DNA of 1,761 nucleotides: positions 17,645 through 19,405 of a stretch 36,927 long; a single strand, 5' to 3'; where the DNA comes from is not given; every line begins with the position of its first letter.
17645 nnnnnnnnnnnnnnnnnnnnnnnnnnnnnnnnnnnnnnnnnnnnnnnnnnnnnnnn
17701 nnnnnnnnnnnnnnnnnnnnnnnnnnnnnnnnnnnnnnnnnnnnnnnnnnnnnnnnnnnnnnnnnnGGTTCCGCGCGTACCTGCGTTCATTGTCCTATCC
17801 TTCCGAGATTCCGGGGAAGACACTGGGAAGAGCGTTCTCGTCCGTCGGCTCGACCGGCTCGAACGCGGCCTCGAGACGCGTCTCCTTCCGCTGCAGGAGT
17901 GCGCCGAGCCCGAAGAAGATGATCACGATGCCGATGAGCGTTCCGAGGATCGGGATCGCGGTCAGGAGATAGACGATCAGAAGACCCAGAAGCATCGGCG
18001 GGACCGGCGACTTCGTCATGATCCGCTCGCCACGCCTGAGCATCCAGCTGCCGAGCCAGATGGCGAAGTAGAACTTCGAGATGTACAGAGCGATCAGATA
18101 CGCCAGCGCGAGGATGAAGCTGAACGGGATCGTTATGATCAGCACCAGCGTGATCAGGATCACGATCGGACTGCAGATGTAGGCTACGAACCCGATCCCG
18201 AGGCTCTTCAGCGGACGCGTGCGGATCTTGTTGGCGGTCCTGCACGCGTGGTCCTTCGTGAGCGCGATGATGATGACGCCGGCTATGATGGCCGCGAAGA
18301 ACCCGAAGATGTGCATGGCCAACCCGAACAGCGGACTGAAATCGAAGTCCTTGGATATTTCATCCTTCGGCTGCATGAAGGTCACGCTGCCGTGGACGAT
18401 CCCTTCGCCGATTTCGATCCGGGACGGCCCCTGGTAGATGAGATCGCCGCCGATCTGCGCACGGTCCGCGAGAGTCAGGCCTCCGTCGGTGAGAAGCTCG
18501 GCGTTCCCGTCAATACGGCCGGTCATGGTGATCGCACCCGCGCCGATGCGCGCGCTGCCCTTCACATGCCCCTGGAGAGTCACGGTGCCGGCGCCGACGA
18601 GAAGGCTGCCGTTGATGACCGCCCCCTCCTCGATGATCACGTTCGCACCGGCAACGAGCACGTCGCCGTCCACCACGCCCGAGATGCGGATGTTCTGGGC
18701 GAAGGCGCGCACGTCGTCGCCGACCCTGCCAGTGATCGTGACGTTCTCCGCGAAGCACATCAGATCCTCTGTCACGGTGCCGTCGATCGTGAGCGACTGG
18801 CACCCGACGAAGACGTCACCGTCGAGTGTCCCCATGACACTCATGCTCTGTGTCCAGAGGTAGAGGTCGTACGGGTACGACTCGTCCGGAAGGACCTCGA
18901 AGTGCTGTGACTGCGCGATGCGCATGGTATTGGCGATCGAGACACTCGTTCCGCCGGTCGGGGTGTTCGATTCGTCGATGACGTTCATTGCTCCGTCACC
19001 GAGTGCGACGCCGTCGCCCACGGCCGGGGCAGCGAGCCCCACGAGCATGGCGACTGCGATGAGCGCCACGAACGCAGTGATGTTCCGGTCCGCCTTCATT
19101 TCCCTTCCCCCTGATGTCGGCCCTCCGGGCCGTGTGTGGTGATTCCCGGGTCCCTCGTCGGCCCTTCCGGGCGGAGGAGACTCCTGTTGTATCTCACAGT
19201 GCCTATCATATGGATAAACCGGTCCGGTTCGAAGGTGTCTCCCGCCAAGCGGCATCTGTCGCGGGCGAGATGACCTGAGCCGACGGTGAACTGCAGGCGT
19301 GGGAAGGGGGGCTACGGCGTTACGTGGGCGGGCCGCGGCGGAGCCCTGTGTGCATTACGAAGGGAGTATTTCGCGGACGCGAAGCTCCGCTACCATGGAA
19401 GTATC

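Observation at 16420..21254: One 4-TM sensor module is wired to two different outputs (a LytS-type kinase and a PP2C phosphatase) in the same locus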

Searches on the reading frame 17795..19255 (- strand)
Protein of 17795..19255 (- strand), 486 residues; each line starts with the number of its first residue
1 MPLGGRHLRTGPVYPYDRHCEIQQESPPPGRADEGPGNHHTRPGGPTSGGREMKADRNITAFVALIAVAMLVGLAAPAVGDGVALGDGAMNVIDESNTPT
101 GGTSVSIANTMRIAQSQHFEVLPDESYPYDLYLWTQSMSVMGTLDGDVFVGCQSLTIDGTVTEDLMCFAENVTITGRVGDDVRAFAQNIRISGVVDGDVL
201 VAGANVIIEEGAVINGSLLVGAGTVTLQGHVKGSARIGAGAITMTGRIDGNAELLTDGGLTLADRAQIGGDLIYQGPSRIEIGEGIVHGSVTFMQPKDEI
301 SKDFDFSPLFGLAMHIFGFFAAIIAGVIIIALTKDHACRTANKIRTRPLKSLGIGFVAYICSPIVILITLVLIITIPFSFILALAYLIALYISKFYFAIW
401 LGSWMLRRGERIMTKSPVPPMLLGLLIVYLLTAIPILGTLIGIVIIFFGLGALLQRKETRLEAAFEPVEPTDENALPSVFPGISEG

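Call 4: search_protein_families(library=pfam, proteins=[window:17795-19255:-], max_evalue=0.01)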
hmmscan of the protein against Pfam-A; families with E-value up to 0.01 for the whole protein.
window:17795-19255:- (486 aa): 2 families
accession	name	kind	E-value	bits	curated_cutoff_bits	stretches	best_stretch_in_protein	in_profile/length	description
PF04519.19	Bactofilin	-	1.4e-07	32.1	27.9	2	185-253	15-81/98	Polymer-forming cytoskeletal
PF03961.19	FapA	-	7.3e-05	22.9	31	1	168-229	18-69/272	Flagellar Assembly Protein A beta solenoid domain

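Call 7: search_protein_families(library=ncbifam, proteins=[window:17795-19255:-], max_evalue=1)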
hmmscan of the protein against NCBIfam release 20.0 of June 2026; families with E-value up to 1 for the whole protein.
window:17795-19255:- (486 aa): 1 family
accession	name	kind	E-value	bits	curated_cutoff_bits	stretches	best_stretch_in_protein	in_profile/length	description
NF040510.1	avirulen_svx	equivalog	0.098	11.3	625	1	208-270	470-536/601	Svx/AvrXca family virulence/avirulence protein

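Call 41: find_homologous_proteins(query=window:17798-19099:-, max_evalue=0.001)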
Query seq(434 aa) (434 aa): 254 proteins with E <= 0.001 among 8000 candidates; the best 120 are listed.
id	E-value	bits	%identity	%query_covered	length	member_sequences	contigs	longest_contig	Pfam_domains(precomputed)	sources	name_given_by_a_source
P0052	6.5e-278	940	100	100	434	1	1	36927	PF26514.1,PF04519.20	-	-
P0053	7.6e-222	755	80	98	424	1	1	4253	PF26514.1,PF04519.20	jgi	jgi:cytoskeletal protein CcmA (bactofilin family)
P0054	2.6e-220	750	79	100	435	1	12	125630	PF26514.1,PF04519.20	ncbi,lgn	-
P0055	4.0e-220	749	79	99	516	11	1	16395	PF26514.1,PF04519.20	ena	-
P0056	2.4e-208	710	75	100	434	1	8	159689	PF26514.1,PF04519.20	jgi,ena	-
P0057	2.1e-197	674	72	100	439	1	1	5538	PF26514.1,PF04519.20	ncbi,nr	ncbi:polymer-forming cytoskeletal protein [bacterium]|nr:polymer-forming cytoskeletal protein [bacte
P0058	2.0e-182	625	66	100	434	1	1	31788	PF26514.1,PF04519.20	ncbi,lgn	-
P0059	2.6e-160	552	59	99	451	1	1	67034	PF26514.1,PF04519.20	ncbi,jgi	jgi:cytoskeletal protein CcmA (bactofilin family)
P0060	7.9e-153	528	58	99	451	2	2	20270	PF26514.1,PF04519.20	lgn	-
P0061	4.3e-150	518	57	99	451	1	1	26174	PF26514.1,PF04519.20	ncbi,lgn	-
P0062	3.1e-148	512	58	99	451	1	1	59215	PF26514.1,PF04519.20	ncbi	-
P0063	4.7e-148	512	57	99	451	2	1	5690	PF26514.1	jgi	-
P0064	7.2e-145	501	56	99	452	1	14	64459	PF26514.1,PF04519.20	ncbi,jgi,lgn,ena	-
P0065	8.5e-144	498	57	96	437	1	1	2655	PF26514.1,PF04519.20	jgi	jgi:cytoskeletal protein CcmA (bactofilin family)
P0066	1.3e-123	431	55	87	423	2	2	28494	PF26514.1,PF04519.20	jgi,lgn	jgi:cytoskeletal protein CcmA (bactofilin family)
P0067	3.9e-123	430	54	89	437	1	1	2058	PF26514.1,PF04519.20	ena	-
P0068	1.4e-122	428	50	100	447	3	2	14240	PF26514.1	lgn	-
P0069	1.5e-122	428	53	95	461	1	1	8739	PF26514.1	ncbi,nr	ncbi:MAG: hypothetical protein JXB46_04080 [Candidatus Eisenbacteria bacterium]|nr:hypothetical prot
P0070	1.7e-122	428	51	99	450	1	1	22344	PF26514.1,PF04519.20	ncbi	ncbi:MAG: polymer-forming cytoskeletal protein [Candidatus Eisenbacteria bacterium]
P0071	4.2e-122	426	56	85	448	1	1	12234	PF26514.1,PF04519.20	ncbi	-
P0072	5.7e-122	426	54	89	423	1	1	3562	PF26514.1,PF04519.20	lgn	-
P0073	9.7e-122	425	52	92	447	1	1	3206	PF26514.1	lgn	-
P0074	1.2e-121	425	52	99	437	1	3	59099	PF26514.1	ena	-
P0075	2.0e-121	424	54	86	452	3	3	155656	PF26514.1,PF04519.20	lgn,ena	-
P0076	2.3e-121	424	56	86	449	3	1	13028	PF26514.1,PF04519.20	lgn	-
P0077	2.7e-121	424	52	97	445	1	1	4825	PF26514.1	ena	-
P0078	2.9e-121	424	52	92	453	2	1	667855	PF26514.1,PF04519.20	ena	-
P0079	3.0e-120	420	54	81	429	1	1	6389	PF26514.1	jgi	jgi:cytoskeletal protein CcmA (bactofilin family)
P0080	1.0e-119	418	50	99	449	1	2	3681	PF26514.1,PF04519.20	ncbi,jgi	-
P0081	1.0e-119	418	56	86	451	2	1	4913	PF26514.1,PF04519.20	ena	-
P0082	1.1e-119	418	55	86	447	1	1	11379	PF26514.1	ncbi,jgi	jgi:cytoskeletal protein CcmA (bactofilin family)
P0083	1.2e-119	418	54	86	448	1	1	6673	PF26514.1,PF04519.20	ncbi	-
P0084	1.7e-119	418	53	86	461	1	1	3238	PF26514.1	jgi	jgi:cytoskeletal protein CcmA (bactofilin family)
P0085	3.0e-119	417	54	82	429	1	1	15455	PF26514.1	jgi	jgi:cytoskeletal protein CcmA (bactofilin family)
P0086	3.8e-119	417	51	94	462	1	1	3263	PF26514.1,PF04519.20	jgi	jgi:cytoskeletal protein CcmA (bactofilin family)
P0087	6.0e-119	416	56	84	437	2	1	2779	PF26514.1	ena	-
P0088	7.7e-119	416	53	85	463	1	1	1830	PF26514.1,PF04519.20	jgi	jgi:cytoskeletal protein CcmA (bactofilin family)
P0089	8.3e-119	415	55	86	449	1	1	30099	PF26514.1,PF04519.20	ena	-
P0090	1.1e-118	415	52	84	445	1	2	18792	PF26514.1,PF03961.20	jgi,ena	-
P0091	1.2e-118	415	53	91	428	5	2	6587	PF26514.1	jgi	jgi:cytoskeletal protein CcmA (bactofilin family)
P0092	1.3e-118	415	53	90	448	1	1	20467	PF26514.1,PF04519.20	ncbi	-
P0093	1.8e-118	414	52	88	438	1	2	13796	PF26514.1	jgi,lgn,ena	-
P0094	2.7e-118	414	53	86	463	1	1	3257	PF26514.1,PF04519.20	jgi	jgi:cytoskeletal protein CcmA (bactofilin family)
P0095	3.5e-118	413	52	88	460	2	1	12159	PF26514.1,PF04519.20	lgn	-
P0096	4.9e-118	413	55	85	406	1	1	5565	PF26514.1,PF04519.20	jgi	jgi:cytoskeletal protein CcmA (bactofilin family)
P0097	5.7e-118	413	52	97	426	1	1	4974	PF26514.1,PF04519.20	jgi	-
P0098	6.1e-118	413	52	97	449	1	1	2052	PF26514.1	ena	-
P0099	6.7e-118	412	52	99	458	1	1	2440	PF26514.1,PF04519.20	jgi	jgi:cytoskeletal protein CcmA (bactofilin family)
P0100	7.9e-118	412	55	86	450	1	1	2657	PF26514.1,PF04519.20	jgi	-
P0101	9.6e-118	412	52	91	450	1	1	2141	PF26514.1,PF04519.20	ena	-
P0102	1.4e-117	411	51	96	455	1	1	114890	PF26514.1,PF04519.20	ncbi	ncbi:MAG: polymer-forming cytoskeletal protein [Candidatus Eisenbacteria bacterium]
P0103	2.0e-117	411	50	99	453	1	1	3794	PF26514.1,PF04519.20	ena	-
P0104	2.0e-117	411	55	86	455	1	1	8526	PF26514.1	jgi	-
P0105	2.3e-117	411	56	85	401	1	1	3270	PF26514.1,PF04519.20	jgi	jgi:hypothetical protein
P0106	2.4e-117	411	54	86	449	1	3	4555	PF26514.1,PF04519.20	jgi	-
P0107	3.4e-117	410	52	89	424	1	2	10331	PF26514.1,PF04519.20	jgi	jgi:cytoskeletal protein CcmA (bactofilin family)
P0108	4.0e-117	410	54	86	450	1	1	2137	PF26514.1,PF04519.20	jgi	jgi:cytoskeletal protein CcmA (bactofilin family)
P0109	4.3e-117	410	54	86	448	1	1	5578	PF26514.1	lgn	-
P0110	5.0e-117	410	53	99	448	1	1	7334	PF26514.1,PF04519.20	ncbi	-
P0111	1.7e-116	408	52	89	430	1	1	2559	PF26514.1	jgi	jgi:cytoskeletal protein CcmA (bactofilin family)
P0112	2.1e-116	408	53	86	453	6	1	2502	PF26514.1,PF04519.20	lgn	-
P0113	2.7e-116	407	54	86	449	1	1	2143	PF26514.1,PF04519.20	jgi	-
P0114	3.1e-116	407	55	86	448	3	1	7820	PF26514.1,PF04519.20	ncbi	-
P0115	3.4e-116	407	54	86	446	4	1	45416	PF26514.1,PF04519.20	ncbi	-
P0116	3.5e-116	407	51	90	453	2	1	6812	PF26514.1,PF04519.20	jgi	-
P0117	3.6e-116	407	53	87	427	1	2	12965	PF26514.1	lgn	-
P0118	5.6e-116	406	49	97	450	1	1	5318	PF26514.1,PF04519.20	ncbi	-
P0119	5.7e-116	406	51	98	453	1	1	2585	PF26514.1,PF04519.20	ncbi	-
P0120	7.8e-116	406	51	90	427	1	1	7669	PF26514.1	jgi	jgi:cytoskeletal protein CcmA (bactofilin family)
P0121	8.5e-116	406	54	86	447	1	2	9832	PF26514.1,PF04519.20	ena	-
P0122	8.9e-116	405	53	87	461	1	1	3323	PF26514.1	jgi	-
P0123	1.1e-115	405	53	86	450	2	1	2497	PF26514.1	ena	-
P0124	1.2e-115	405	49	99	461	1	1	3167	PF26514.1,PF04519.20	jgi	jgi:cytoskeletal protein CcmA (bactofilin family)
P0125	1.3e-115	405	50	99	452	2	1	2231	PF26514.1,PF04519.20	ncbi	-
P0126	1.3e-115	405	54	84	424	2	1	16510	PF26514.1,PF04519.20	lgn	-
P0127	2.7e-115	404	51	85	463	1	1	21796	PF26514.1,PF04519.20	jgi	jgi:cytoskeletal protein CcmA (bactofilin family)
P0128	2.7e-115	404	47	100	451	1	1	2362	PF26514.1,PF04519.20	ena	-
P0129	4.4e-115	403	50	97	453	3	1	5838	PF26514.1,PF04519.20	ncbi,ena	-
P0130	7.2e-115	402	54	86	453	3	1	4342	PF26514.1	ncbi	-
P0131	1.1e-114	402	53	86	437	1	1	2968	PF26514.1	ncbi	-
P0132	1.7e-114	401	48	99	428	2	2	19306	PF26514.1,PF04519.20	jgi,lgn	jgi:cytoskeletal protein CcmA (bactofilin family)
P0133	1.8e-114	401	53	87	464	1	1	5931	PF26514.1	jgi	jgi:cytoskeletal protein CcmA (bactofilin family)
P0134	3.0e-114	400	50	93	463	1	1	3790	PF26514.1,PF04519.20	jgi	jgi:cytoskeletal protein CcmA (bactofilin family)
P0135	1.0e-113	399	52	88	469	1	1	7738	PF26514.1,PF04519.20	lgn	-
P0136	1.9e-113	398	54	86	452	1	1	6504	PF26514.1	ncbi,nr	ncbi:MAG: hypothetical protein U9Q95_06140 [Candidatus Eisenbacteria bacterium]|nr:hypothetical prot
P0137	1.9e-113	398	52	87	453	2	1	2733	PF26514.1,PF04519.20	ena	-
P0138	3.0e-113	397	52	84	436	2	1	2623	PF26514.1,PF04519.20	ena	-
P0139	1.8e-112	395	50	92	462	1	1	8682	PF26514.1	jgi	jgi:cytoskeletal protein CcmA (bactofilin family)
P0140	2.8e-112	394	52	87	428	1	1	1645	PF26514.1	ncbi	-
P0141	3.3e-112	394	53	85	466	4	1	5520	PF26514.1,PF04519.20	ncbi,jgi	-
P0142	3.9e-112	393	51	86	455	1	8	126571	PF26514.1,PF04519.20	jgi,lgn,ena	-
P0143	6.2e-112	393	52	85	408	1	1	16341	PF26514.1,PF04519.20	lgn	-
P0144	7.3e-112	393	54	79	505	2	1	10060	PF26514.1,PF04519.20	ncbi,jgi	-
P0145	9.6e-112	392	54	85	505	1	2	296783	PF26514.1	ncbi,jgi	jgi:cytoskeletal protein CcmA (bactofilin family)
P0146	1.4e-111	392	54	86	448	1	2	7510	PF26514.1,PF04519.20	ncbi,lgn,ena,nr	ncbi:MAG: polymer-forming cytoskeletal protein [Candidatus Eisenbacteria sp.]|nr:polymer-forming cyt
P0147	4.2e-111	390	53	86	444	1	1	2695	PF26514.1,PF04519.20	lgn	-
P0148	1.1e-110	389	50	86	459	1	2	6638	PF26514.1,PF04519.20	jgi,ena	-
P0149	1.5e-110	388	47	97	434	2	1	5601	PF26514.1,PF04519.20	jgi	-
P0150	1.6e-110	388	51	88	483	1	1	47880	PF26514.1,PF04519.20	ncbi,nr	ncbi:MAG: hypothetical protein GF405_09870 [Candidatus Eisenbacteria bacterium]|nr:hypothetical prot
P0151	2.1e-110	388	51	86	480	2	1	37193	PF26514.1,PF04519.20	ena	-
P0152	3.2e-110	387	52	80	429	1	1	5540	PF26514.1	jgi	jgi:cytoskeletal protein CcmA (bactofilin family)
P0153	2.1e-109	384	53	80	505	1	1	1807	PF26514.1,PF04519.20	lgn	-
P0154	3.2e-109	384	50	86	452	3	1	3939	PF26514.1,PF04519.20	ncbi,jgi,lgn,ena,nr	ncbi:MAG TPA: polymer-forming cytoskeletal protein [bacterium]|nr:polymer-forming cytoskeletal prote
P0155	1.4e-108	382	55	80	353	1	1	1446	PF26514.1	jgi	jgi:cytoskeletal protein CcmA (bactofilin family)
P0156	5.6e-108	380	48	91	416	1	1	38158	PF26514.1,PF04519.20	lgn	-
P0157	8.1e-108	379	50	89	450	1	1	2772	PF26514.1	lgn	-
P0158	1.6e-107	378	50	84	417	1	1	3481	PF26514.1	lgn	-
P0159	2.0e-107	378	51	86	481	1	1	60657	PF26514.1,PF04519.20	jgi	jgi:cytoskeletal protein CcmA (bactofilin family)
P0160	1.2e-106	375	51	85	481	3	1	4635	PF26514.1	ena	-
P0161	7.3e-106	373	52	82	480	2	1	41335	PF26514.1,PF04519.20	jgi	-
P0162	4.4e-105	370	50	89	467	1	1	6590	PF26514.1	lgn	-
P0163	4.8e-104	367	48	90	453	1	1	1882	PF26514.1,PF04519.20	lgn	-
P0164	2.7e-103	364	45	100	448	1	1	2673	PF26514.1,PF04519.20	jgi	-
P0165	4.9e-103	363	49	87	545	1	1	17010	PF26514.1,PF04519.20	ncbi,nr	ncbi:MAG: hypothetical protein GF400_01630 [Candidatus Eisenbacteria bacterium]|nr:hypothetical prot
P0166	6.0e-103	363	51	85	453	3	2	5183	PF26514.1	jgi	jgi:cytoskeletal protein CcmA (bactofilin family)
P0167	1.3e-102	362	50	84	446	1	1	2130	PF26514.1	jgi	jgi:cytoskeletal protein CcmA (bactofilin family)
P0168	3.4e-102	361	49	84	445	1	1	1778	PF26514.1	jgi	jgi:cytoskeletal protein CcmA (bactofilin family)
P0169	1.2e-101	359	49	82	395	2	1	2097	PF26514.1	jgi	jgi:cytoskeletal protein CcmA (bactofilin family)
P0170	6.1e-100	353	45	91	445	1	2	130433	PF26514.1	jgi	jgi:cytoskeletal protein CcmA (bactofilin family)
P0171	1.5e-98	349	45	86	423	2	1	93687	PF26514.1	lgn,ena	-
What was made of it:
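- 17795..19099 (-): Beta-helix membrane protein (434 aa from the ATG at 19099, preceded by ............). It has an N-terminal signal or anchor helix, an acidic beta-helix of about 190 residues predicted to be periplasmic, and a C-terminal domain of 4-5 TM helices. Precomputed PF26514 plus PF04519 on 254 homologue clusters (call 41).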

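Call 57: predict_structure(alignment_id=A6)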
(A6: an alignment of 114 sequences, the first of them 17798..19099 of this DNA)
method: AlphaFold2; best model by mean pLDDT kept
length: 434 residues; sequences in the alignment: 114
mean_pLDDT: 83.7   pTM: 0.62
mean pLDDT of the five models: 83.7, 83.7, 82.6, 81.7, 81.6
residues with pLDDT >= 90: 276; 70-90: 55; 50-70: 64; < 50: 39
segments of 3 or more residues with pLDDT < 50: 1-5, 21-40, 53-61
pLDDT, mean of each block of 10 residues (from residue 1): 50 60 37 32 52 47 75 89 91 95 98 97 99 98 98 98 98 98 98 98 96 97 96 97 74 67 85 92 93 93 95 93 87 94 96 89 92 93 90 94 72 65 54 47
secondary structure, 60 per line:
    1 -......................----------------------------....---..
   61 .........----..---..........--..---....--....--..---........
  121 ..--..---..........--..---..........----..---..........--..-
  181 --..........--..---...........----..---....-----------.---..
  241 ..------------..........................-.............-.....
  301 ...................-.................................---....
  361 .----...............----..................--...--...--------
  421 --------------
elements in order: H2-23 E52-55 E59-69 E79-88 E96-99 E102-105 E113-122 E130-139 E147-156 E166-175 E183-192 E200-210 E220-223 E239-242 H255-280 H282-294 H296-319 H321-353 H357-361 H366-380 H385-402
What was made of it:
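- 17795..19099 (-): AlphaFold2 mean pLDDT 83.7: strands over residues 52-242, helices at 255-280, 296-319, 321-353, 366-380 and 385-402 (call 57).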

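Call 61: fold_search(model_id=the predicted structure, library=pdb)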
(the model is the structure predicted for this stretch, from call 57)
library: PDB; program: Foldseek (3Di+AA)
matches with E <= 10: 80; with E <= 0.001: 0
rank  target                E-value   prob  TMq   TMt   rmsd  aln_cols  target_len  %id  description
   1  8cpk_B                2.8e-01  0.87  0.27  0.30   8.6       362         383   12  Crystal structure of EtpA secretion domain from Enterotoxigenic Escherichia coli (released 2024-01-10)
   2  5vmk_C                3.7e-01  0.16  0.14  0.15  11.3       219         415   10  Crystal structure of a bifunctional GlmU UDP-N-acetylglucosamine diphosphorylase/glucosamine-1- phosphate N-acetyltran (released 2017-05-24)
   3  5kdk                  6.2e-01  0.07  0.10  0.16  15.1       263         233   10  Truncated hemolysin A from P. mirabilis at 2.0 Angstroms resolution crystallized in a high salt condition (released 2017-06-14)
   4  4i84_A                1.1e+00  0.75  0.28  0.39   7.5       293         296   12  The crystal structure of the Haemophilus influenzae HxuA secretion domain involved in the two-partner secretion pathwa (released 2013-11-13)
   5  6rib_A                1.1e+00  0.69  0.17  0.57   5.4       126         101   22  Cryo-EM reconstruction of Thermus thermophilus bactofilin double helical filaments (released 2019-07-17)
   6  6jlz_I                1.1e+00  0.03  0.09  0.09  13.6       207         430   15  P-eIF2a - eIF2B complex (released 2019-05-01)
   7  3lyc_A                1.3e+00  0.11  0.15  0.23   9.9       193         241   14  Crystal structure of Putative pectinase (YP_001304412.1) from Parabacteroides distasonis ATCC 8503 at 2.30 A resolutio (released 2010-03-16)
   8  4i84_B                1.3e+00  0.66  0.26  0.39   8.5       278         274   12  The crystal structure of the Haemophilus influenzae HxuA secretion domain involved in the two-partner secretion pathwa (released 2013-11-13)
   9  5kf3                  1.6e+00  0.03  0.11  0.16  14.3       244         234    7  Truncated hemolysin A from P. mirabilis Y134A at 2.2 Angstroms resolution (released 2017-03-22)
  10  4w8r                  1.7e+00  0.02  0.09  0.13  14.1       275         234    8  Crystal structure of hemolysin A Y134F from P. mirabilis at 1.5 Angstroms resolution (released 2015-10-07)
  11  3p4g_A                2.0e+00  0.23  0.23  0.30   9.5       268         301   13  X-ray crystal structure of a hyperactive, Ca2+-dependent, beta-helical antifreeze protein from an Antarctic bacterium (released 2011-04-27)
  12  6pyk                  2.1e+00  0.02  0.10  0.13  13.6       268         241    8  P. mirabilis hemolysin A mutant - F80L (released 2020-08-05)
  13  2odl                  2.3e+00  0.60  0.30  0.34   6.2       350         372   11  Crystal structure of the HMW1 secretion domain from Haemophilus influenzae (released 2007-08-21)
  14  5gzt_B                2.3e+00  0.07  0.12  0.06  12.1       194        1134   14  Crystal Structure of Chitinase ChiW from Paenibacillus sp. str. FPU-7 Reveals a Novel Type of Bacterial Cell-Surface-E (released 2016-12-28)
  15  8cu9                  2.4e+00  0.06  0.12  0.12  11.2       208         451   11  Crystal Structure of Bifunctional protein GlmU from Klebsiella pneumoniae subsp. pneumoniae (released 2022-05-25)
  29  2n3d_MODEL_1_A        3.6e+00  0.54  0.19  0.64   3.7       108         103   24  Atomic structure of the cytoskeletal bactofilin BacA revealed by solid-state NMR (released 2015-12-16)
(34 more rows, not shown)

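Call 77: search_protein_families(library=padloc, proteins=[window:17798-19099:-], max_evalue=0.001)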
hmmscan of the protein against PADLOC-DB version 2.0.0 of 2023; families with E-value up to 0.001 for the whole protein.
window:17798-19099:- (434 aa): 0 families

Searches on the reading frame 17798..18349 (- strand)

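Call 43: search_protein_families(library=pfam, proteins=[window:17798-18349:-], max_evalue=10)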
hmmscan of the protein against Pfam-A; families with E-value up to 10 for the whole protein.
seq(184 aa): 3 families
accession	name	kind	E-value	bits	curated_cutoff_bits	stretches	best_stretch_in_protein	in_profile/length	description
PF05975.17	EcsB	-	0.0048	16.3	30.7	1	57-162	108-213/383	Bacterial ABC transporter protein EcsB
PF23933.1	DUF7269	-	0.81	10.2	29.1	1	126-173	19-66/162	Family of unknown function (DUF7269)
PF09843.14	DUF2070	-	0.9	8.2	30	1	13-147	37-167/561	Predicted membrane protein (DUF2070)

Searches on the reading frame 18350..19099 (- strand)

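Call 43: search_protein_families(library=pfam, proteins=[window:18350-19099:-], max_evalue=10)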
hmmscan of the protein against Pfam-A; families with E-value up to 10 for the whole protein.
seq(250 aa): 4 families
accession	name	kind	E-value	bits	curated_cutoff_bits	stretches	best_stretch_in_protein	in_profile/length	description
PF04519.19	Bactofilin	-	1.5e-08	35.2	27.9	3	132-201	14-81/98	Polymer-forming cytoskeletal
PF03961.19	FapA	-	0.0008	19.5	31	1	116-174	18-78/272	Flagellar Assembly Protein A beta solenoid domain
PF03775.22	MinC_C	-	3.8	8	33.2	0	145-188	9-51/102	Septum formation inhibitor MinC, C-terminal domain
PF00132.30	Hexapep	-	3.8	7.8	27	1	151-164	5-18/36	Bacterial transferase hexapeptide (six repeats)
